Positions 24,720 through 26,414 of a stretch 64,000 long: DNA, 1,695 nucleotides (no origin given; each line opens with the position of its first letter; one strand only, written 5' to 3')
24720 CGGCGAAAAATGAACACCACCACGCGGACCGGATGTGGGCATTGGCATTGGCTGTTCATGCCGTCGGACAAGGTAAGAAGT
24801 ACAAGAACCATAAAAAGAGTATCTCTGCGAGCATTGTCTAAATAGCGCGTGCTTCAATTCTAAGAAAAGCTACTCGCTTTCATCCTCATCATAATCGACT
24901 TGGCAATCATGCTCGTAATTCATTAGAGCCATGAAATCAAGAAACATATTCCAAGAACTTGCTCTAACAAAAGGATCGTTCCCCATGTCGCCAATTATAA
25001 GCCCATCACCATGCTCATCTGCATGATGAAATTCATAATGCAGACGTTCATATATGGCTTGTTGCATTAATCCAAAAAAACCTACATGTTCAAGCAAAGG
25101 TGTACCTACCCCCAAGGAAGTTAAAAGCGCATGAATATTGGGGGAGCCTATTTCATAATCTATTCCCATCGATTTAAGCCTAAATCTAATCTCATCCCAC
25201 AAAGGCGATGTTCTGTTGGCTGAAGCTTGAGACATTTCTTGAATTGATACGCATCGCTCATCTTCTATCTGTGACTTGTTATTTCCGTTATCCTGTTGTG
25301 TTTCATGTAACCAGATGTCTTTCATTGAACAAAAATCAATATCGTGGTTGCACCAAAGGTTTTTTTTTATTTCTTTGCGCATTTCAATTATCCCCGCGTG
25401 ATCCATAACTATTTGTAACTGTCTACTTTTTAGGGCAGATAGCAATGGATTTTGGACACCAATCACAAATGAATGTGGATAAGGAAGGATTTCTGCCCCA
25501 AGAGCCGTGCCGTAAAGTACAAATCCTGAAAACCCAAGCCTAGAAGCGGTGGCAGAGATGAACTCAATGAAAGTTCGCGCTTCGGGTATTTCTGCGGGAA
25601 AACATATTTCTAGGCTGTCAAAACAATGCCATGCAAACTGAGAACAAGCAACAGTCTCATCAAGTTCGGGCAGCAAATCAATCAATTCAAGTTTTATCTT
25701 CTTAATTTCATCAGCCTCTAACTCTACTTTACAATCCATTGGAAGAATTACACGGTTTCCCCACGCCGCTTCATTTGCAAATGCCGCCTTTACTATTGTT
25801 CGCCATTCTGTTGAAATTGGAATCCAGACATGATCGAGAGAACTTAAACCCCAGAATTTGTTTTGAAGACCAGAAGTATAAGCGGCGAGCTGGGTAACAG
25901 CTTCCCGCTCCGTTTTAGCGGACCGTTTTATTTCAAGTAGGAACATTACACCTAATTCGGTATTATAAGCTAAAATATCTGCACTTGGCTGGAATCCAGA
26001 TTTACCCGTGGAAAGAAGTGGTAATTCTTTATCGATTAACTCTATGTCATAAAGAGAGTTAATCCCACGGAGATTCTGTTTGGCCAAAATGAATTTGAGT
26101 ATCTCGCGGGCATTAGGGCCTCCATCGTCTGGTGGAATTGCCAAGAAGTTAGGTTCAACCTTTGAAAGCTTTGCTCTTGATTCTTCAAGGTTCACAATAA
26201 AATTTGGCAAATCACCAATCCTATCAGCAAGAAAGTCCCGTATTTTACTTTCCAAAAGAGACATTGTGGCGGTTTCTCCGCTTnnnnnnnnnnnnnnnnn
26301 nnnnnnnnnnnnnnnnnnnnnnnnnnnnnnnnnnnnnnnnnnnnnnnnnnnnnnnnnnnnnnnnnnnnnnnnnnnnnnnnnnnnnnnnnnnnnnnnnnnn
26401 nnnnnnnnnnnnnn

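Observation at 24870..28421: Low-GC three-gene cassette: two membrane proteins plus a PD-(D/E)xK-fold protein. Candidate novel defence/abortive-infection module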

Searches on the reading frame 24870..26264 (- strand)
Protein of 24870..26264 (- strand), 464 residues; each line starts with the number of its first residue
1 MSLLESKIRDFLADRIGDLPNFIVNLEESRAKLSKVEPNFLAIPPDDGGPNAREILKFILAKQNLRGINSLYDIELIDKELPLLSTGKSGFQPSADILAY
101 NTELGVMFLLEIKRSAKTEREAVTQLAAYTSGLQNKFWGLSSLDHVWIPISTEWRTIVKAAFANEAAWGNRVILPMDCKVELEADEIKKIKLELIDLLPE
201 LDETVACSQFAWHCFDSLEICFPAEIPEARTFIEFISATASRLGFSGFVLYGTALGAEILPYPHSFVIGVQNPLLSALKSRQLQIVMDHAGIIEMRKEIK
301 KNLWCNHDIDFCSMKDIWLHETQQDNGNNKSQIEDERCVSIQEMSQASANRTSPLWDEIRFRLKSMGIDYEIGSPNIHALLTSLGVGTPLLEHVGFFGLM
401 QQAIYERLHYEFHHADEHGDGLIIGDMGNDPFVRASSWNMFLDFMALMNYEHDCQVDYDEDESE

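Call 3: search_protein_families(library=pfam, proteins=[window:24870-26264:-], max_evalue=0.1)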
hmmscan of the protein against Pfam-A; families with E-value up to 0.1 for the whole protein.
window:24870-26264:- (464 aa): 1 family
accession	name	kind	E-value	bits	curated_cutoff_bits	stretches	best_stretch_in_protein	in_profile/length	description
PF13588.12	HSDR_N_2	-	0.00012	22.6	25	1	72-139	19-84/110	Type I restriction enzyme R protein N terminus (HSDR_N)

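Call 4: search_protein_families(library=padloc, proteins=[window:24870-26264:-], max_evalue=0.1)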
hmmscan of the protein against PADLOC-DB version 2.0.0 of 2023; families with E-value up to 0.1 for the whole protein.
window:24870-26264:- (464 aa): 0 families

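Call 7: find_homologous_proteins(query=window:24870-26264:-)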
Query window:24870-26264:- (464 aa): 17 proteins with E <= 0.001 among 6985 candidates.
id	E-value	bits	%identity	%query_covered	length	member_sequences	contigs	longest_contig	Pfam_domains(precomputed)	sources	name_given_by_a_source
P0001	0.0e+0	1067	100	100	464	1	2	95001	-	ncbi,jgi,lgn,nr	ncbi:MAG: hypothetical protein E3J72_00940 [Planctomycetota bacterium]|nr:MAG: hypothetical protein 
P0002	4.1e-190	650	59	100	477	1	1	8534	-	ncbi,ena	-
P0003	1.4e-133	464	48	99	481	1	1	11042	-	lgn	-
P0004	1.8e-129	450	46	99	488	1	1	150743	-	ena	-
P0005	1.1e-126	441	47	100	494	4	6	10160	-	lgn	-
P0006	1.9e-126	441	46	98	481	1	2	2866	-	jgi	jgi:hypothetical protein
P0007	1.9e-122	427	47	99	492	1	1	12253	-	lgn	-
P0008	8.0e-118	412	46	99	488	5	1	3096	-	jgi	-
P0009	1.9e-117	411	43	100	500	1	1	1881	-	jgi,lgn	-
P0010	5.8e-116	406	44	98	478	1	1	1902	-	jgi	jgi:hypothetical protein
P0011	1.2e-113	398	44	98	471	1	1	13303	-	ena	-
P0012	2.0e-112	394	43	99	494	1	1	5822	-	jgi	jgi:hypothetical protein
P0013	7.0e-97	343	39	100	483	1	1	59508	-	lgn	-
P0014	4.6e-88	314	37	100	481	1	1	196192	-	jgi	jgi:hypothetical protein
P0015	1.7e-77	279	35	98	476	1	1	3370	-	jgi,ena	-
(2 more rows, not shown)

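Call 11: find_encoding_contigs(protein=P0004, flank=8000, max_places=3)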
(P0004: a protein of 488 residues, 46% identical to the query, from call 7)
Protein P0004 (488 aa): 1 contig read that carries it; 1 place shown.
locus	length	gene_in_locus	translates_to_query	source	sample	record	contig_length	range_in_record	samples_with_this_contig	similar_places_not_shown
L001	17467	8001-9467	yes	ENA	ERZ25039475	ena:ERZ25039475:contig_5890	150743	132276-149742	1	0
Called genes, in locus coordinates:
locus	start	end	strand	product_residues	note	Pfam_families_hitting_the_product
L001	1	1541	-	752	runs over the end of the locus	-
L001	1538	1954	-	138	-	-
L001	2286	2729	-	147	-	-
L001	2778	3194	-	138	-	PF13546:DDE_5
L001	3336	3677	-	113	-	PF13546:DDE_5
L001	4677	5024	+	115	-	-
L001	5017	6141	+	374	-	PF01381:HTH_3, PF06114:Peptidase_M78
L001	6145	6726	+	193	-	-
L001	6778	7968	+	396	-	-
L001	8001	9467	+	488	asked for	-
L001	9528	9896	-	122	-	-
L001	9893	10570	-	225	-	PF02384:N6_Mtase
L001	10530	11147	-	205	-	PF12161:HsdM_N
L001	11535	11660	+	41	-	-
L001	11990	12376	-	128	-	-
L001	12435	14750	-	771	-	PF00270:DEAD, PF04851:ResIII, PF18766:SWI2_SNF2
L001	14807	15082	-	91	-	-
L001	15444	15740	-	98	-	-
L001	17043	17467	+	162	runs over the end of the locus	PF04851:ResIII, PF18766:SWI2_SNF2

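Call 12: find_encoding_contigs(protein=P0014, flank=8000, max_places=3)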
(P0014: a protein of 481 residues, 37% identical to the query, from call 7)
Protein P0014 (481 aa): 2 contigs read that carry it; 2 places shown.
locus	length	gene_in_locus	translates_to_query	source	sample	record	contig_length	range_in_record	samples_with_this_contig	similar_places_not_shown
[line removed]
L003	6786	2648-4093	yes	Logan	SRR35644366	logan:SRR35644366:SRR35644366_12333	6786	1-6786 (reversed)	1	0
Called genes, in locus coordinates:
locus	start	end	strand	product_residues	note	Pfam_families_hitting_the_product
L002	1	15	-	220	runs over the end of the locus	-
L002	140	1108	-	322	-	PF06114:Peptidase_M78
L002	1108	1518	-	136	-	PF12844:HTH_19, PF13560:HTH_31, PF01381:HTH_3, PF13443:HTH_26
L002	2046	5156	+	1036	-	PF00034:Cytochrom_C (faint), PF13442:Cytochrome_CBB3 (faint), PF21419:RoxA-like_Cyt-c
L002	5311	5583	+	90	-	-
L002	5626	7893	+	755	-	PF05990:DUF900, PF00561:Abhydrolase_1 (weak), PF12697:Abhydrolase_6 (weak)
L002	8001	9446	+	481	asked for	-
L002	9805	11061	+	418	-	PF05057:DUF676 (weak), PF07819:PGAP1 (weak), PF12697:Abhydrolase_6 (weak)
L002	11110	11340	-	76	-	-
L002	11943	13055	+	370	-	-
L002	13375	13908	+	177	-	PF00239:Resolvase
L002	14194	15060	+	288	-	PF00239:Resolvase, PF07508:Recombinase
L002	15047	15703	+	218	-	-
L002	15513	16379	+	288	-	PF02796:HTH_7 (faint), PF08281:Sigma70_r4_2 (faint), PF13384:HTH_23 (faint), PF13518:HTH_28 (faint)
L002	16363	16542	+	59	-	-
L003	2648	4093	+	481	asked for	-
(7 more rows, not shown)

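Call 13: find_encoding_contigs(protein=P0013, flank=8000, max_places=3)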
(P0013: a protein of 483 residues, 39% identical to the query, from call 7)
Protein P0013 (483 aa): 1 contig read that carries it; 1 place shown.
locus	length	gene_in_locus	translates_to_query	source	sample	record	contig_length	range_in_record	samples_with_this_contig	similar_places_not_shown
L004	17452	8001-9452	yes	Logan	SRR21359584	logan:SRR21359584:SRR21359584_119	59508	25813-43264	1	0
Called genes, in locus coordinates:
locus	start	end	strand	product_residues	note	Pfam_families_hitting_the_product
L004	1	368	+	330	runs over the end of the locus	PF06067:DUF932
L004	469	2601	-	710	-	PF00176:SNF2-rel_dom (faint), PF00270:DEAD (faint), PF04851:ResIII (faint), PF00271:Helicase_C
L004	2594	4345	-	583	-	PF13091:PLDc_2 (faint)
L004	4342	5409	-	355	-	-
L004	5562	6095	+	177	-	-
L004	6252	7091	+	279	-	PF12705:PDDEXK_1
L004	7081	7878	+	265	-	-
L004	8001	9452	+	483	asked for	-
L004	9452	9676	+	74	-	-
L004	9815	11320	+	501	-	PF21752:DACNG, PF21750:DACNH, PF02457:DAC (weak)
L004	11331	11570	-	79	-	-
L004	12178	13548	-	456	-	PF01609:DDE_Tnp_1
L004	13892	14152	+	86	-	-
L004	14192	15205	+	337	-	PF02086:MethyltransfD12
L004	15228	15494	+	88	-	-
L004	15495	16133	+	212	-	PF00149:Metallophos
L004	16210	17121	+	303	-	PF04371:PAD_porph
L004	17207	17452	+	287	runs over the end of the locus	PF22558:REase-ARP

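Call 17: find_encoding_contigs(protein=P0002, flank=8000, max_places=2)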
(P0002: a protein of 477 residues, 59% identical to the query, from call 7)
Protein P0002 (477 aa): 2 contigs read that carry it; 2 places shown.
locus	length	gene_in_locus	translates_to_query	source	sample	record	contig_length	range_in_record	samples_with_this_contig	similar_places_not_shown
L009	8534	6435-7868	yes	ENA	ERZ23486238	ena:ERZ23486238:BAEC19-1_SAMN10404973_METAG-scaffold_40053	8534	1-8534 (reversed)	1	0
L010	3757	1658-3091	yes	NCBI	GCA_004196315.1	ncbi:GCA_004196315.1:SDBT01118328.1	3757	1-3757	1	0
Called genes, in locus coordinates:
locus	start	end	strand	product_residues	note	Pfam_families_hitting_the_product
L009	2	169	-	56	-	?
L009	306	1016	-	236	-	PF24481:CT398_CC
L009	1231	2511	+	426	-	PF00884:Sulfatase, PF01663:Phosphodiest (weak), PF16347:SGSH_C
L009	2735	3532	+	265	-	-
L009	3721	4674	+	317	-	PF03167:UDG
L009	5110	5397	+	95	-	-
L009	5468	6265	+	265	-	-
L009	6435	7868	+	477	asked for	-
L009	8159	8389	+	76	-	-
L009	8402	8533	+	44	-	?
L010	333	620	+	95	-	-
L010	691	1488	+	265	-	-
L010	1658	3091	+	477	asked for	-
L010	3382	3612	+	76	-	-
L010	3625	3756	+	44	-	?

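Call 19: find_encoding_contigs(protein=P0003, flank=8000, max_places=2)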
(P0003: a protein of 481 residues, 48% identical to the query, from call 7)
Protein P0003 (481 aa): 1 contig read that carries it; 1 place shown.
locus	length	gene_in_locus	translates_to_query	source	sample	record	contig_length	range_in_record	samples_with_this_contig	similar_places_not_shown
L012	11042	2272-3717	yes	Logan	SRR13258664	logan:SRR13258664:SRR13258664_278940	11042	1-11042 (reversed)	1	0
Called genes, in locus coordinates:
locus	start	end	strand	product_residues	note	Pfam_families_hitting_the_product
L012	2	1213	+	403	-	?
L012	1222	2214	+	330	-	-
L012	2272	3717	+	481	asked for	-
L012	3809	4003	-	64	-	PF04542:Sigma70_r2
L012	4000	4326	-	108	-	-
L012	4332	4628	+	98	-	PF03551:PadR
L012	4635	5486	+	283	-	PF12704:MacB_PCD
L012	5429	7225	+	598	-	PF02687:FtsX, PF12704:MacB_PCD, PF02687:FtsX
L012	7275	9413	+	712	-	PF12704:MacB_PCD, PF02687:FtsX, PF12704:MacB_PCD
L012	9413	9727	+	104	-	PF02687:FtsX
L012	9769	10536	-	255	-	PF12543:DUF3738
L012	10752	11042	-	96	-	?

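Call 25: search_solved_structures(query=A1, max_evalue=1, show_alignments=2)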
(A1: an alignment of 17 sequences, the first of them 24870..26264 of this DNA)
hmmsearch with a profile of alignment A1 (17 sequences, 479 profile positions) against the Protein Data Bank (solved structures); distinct sequences matched with E-value up to 1: 0.

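Call 34: predict_structure(alignment_id=A1)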
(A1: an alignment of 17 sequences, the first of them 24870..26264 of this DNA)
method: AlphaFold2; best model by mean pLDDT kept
length: 464 residues; sequences in the alignment: 17
mean_pLDDT: 86.0   pTM: 0.86
mean pLDDT of the five models: 86.0, 85.0, 84.6, 82.5, 82.0
residues with pLDDT >= 90: 255; 70-90: 168; 50-70: 23; < 50: 18
segments of 3 or more residues with pLDDT < 50: 321-335, 462-464
pLDDT, mean of each block of 10 residues (from residue 1): 86 95 97 95 92 95 93 92 71 83 91 76 72 70 85 86 82 92 89 94 93 92 91 93 90 90 94 92 96 94 91 82 40 58 80 88 88 87 80 92 94 88 83 85 94 83 45
secondary structure, 60 per line:
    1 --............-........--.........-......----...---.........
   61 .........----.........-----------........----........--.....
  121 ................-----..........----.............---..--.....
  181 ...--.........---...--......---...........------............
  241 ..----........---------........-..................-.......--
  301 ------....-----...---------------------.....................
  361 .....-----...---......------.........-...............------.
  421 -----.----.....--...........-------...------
elements in order: H3-14 H16-22 H26-34 H36-41 H52-69 E74-82 E94-101 E106-113 H116-136 E145-151 H156-168 E176-183 E186-194 H203-208 E215-222 H229-242 E247-254 E264-271 H273-290 H292-298 E307-310 E316-318 H341-365 E371-373 H377-382 E389-397 H399-413 H431-435 H438-448

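Call 38: search_protein_families(library=ncbifam, proteins=[window:24870-26264:-], max_evalue=0.1)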
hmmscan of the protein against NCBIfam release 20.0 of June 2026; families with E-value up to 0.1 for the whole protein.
window:24870-26264:- (464 aa): 1 family
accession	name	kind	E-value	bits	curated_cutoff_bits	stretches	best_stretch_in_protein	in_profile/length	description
NF003270.0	PRK04247.1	equivalog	0.045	12.8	216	1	75-135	142-200/250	endonuclease NucS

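Call 44: search_protein_representatives(alignment_id=A1)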
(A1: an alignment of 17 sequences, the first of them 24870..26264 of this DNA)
Query: 17 sequences, 479 profile positions. Proteins with E-value up to 0.001 (for the whole library): 363; up to 1e-10: 115; up to 1e-30: 40. The best 150 are listed.
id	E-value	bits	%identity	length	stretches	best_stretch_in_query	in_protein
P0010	4.0e-206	701.9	-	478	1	2-473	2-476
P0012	6.3e-205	697.9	-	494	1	1-477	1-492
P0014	6.4e-195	665.0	-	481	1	1-478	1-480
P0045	6.1e-167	572.7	-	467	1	4-477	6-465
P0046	3.8e-161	553.6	-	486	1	3-476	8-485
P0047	7.6e-155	532.8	-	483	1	4-476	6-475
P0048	6.6e-149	513.2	-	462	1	1-470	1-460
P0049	5.8e-143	493.6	-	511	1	5-476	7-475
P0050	1.2e-134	466.2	-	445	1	4-432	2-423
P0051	2.0e-126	439.1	-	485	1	4-476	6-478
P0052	8.5e-101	354.5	-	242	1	3-242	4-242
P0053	1.0e-96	341.1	-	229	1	1-215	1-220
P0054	8.9e-93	328.1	-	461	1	4-463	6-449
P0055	1.2e-92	327.6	-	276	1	176-432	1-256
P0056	1.7e-92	327.2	-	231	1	124-345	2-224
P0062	1.6e-68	248.2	-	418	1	10-428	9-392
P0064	4.6e-63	230.1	-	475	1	5-420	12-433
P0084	1.6e-23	99.8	-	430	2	51-252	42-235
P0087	2.9e-22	95.6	-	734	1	51-312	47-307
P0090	1.1e-19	87.0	-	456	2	50-279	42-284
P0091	2.7e-19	85.8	-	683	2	60-183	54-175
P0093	4.1e-18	81.9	-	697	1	94-275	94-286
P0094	1.1e-17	80.5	-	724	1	51-181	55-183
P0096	2.6e-17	79.2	-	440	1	50-281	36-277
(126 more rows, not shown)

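Call 47: search_protein_families(library=pfam, alignment_id=A3, max_evalue=0.001)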
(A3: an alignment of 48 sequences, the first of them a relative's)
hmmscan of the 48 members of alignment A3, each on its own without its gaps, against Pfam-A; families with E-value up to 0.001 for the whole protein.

A. member 1, P0087 (734 aa): 0 families

B. families by the number of members that match (of 48 scanned): 3 families
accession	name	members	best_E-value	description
PF04313.20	HSDR_N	3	0.00011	Type I restriction enzyme R protein N terminus (HSDR_N)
PF13588.12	HSDR_N_2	3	0.00016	Type I restriction enzyme R protein N terminus (HSDR_N)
PF06250.17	YhcG_C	1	0.00013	YhcG PDDEXK nuclease domain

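Call 49: find_related_loci(query=A1, collection=metagenome_contigs, flank=6000)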
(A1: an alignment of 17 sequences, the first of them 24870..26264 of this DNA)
Query A1 (464 aa) in metagenome_contigs; peptide patterns used: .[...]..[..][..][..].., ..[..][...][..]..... (x = any residue, [..] = any of these).
211 stretches matched a pattern; 19 encode a relative of the query (tblastn E <= 1e-3); 19 distinct loci.
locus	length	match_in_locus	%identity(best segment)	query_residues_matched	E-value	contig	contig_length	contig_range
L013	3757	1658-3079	59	1-464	0e+0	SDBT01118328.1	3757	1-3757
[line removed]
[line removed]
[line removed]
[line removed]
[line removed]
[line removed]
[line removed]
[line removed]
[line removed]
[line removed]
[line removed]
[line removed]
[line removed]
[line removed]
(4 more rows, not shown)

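Call 58: find_related_loci(query=A1, collection=viral_contigs, flank=6000)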
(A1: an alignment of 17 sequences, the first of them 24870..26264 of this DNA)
Query A1 (464 aa) in viral_contigs; peptide patterns used: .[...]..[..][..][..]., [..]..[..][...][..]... (x = any residue, [..] = any of these).
19 stretches matched a pattern, but none encodes a relative of the query by tblastn (E <= 1e-3).

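Call 60: search_dna_similar(query=window:24870-26264:-, collection=plasmids, mode=protein, max_evalue=0.001)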
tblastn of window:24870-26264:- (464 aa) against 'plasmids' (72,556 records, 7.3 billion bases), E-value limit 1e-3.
Records with a match: 1; places in all: 1; records where one place covers at least 80% of the query: 0.
Best place of each record, by identity: <60% 1.
By first word of the organism name: Azoarcus 1.
By predicted mobility (MOB-suite, as given by PLSDB): mobilizable 1.
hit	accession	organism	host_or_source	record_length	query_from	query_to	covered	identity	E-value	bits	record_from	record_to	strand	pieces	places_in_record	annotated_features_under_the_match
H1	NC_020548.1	Azoarcus sp. KH32C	-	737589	70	176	23%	37.4%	4e-8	64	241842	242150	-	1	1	hypothetical protein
